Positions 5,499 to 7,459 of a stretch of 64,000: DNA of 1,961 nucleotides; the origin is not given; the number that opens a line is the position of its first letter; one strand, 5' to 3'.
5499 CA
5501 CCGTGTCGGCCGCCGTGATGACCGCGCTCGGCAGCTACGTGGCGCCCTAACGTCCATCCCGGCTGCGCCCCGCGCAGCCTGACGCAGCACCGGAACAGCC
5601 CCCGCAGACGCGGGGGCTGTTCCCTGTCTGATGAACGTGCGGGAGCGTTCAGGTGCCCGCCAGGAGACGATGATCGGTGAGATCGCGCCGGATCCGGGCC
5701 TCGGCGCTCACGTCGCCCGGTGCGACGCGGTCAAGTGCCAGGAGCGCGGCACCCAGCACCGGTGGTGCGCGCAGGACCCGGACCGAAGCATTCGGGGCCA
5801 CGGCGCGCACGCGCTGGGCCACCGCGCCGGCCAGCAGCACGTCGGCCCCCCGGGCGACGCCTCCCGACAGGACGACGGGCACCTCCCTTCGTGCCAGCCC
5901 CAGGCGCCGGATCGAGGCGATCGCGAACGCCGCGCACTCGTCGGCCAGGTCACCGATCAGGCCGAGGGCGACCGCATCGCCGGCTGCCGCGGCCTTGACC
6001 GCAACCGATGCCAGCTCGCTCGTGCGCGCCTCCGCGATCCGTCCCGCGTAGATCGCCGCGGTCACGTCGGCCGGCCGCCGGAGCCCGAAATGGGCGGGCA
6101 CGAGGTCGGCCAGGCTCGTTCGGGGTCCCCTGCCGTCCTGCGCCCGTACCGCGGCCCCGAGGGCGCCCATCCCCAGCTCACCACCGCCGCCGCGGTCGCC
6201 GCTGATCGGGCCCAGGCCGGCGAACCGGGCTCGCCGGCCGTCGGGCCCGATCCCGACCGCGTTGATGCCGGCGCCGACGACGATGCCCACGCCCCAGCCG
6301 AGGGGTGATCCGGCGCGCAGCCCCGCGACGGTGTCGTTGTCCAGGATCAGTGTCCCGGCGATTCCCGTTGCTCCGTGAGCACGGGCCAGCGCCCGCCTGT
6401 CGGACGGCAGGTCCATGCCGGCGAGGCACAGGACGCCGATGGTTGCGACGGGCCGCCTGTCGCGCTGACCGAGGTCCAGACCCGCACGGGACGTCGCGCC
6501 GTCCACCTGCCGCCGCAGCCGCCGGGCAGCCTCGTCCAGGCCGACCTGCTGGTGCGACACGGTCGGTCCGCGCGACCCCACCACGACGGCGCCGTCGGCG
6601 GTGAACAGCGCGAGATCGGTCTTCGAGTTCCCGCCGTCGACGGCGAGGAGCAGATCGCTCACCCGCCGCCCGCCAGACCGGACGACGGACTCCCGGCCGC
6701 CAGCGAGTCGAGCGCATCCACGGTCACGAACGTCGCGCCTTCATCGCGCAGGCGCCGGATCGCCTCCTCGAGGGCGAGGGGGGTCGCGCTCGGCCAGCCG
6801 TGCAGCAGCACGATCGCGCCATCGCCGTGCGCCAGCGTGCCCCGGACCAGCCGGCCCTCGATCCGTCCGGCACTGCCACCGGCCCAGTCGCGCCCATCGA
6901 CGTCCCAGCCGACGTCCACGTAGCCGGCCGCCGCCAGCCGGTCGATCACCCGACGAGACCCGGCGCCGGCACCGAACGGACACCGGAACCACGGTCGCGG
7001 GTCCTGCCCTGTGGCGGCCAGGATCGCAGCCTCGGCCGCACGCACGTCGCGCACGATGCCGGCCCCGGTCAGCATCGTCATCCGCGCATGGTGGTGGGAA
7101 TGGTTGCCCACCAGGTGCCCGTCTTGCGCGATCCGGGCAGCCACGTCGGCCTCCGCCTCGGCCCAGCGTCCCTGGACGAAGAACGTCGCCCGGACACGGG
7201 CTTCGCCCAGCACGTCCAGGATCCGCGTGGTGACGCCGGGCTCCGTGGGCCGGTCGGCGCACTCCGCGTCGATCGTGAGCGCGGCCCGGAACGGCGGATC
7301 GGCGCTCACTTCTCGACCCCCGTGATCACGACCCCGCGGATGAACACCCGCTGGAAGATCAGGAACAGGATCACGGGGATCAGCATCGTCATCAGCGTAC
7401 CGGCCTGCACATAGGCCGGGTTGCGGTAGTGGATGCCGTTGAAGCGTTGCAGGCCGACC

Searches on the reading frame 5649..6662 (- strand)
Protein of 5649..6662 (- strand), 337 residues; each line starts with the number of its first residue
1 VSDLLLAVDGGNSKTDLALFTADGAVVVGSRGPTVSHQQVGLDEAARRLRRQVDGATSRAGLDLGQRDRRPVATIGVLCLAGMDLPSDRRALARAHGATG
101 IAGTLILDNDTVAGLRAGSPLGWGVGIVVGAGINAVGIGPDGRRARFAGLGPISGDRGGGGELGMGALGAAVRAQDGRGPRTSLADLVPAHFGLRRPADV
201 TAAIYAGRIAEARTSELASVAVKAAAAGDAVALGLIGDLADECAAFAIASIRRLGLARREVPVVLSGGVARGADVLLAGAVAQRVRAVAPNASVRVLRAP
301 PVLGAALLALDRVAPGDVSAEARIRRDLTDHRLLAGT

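Call 52: search_protein_families(library=pfam, proteins=[window:5649-6662:-], max_evalue=0.00001)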
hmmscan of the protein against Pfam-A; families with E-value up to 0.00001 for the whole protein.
window:5649-6662:- (337 aa): 1 family
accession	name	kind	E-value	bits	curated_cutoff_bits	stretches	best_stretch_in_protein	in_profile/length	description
PF01869.26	BcrAD_BadFG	-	1.4e-21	77.7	31.5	1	8-309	3-271/271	BadF/BadG/BcrA/BcrD ATPase family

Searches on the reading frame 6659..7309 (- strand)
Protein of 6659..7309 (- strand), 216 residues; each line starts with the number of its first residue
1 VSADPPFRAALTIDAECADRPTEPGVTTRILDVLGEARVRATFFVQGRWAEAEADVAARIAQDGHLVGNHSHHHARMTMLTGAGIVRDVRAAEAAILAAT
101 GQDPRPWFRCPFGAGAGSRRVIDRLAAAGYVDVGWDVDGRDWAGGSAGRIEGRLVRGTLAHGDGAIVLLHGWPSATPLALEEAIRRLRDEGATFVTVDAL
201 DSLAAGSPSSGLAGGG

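Call 52: search_protein_families(library=pfam, proteins=[window:6659-7309:-], max_evalue=0.00001)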
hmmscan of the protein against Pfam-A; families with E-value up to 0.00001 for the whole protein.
window:6659-7309:- (216 aa): 1 family
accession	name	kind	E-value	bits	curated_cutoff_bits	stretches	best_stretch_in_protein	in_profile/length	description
PF01522.26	Polysacc_deac_1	-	1.4e-25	90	23.1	1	8-130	8-121/124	Polysaccharide deacetylase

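Call 72: find_encoding_contigs(protein=window:6659-7309:-, flank=10000, max_places=4)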
Protein window:6659-7309:- (216 aa): no gene with exactly this product is on record in the collection.
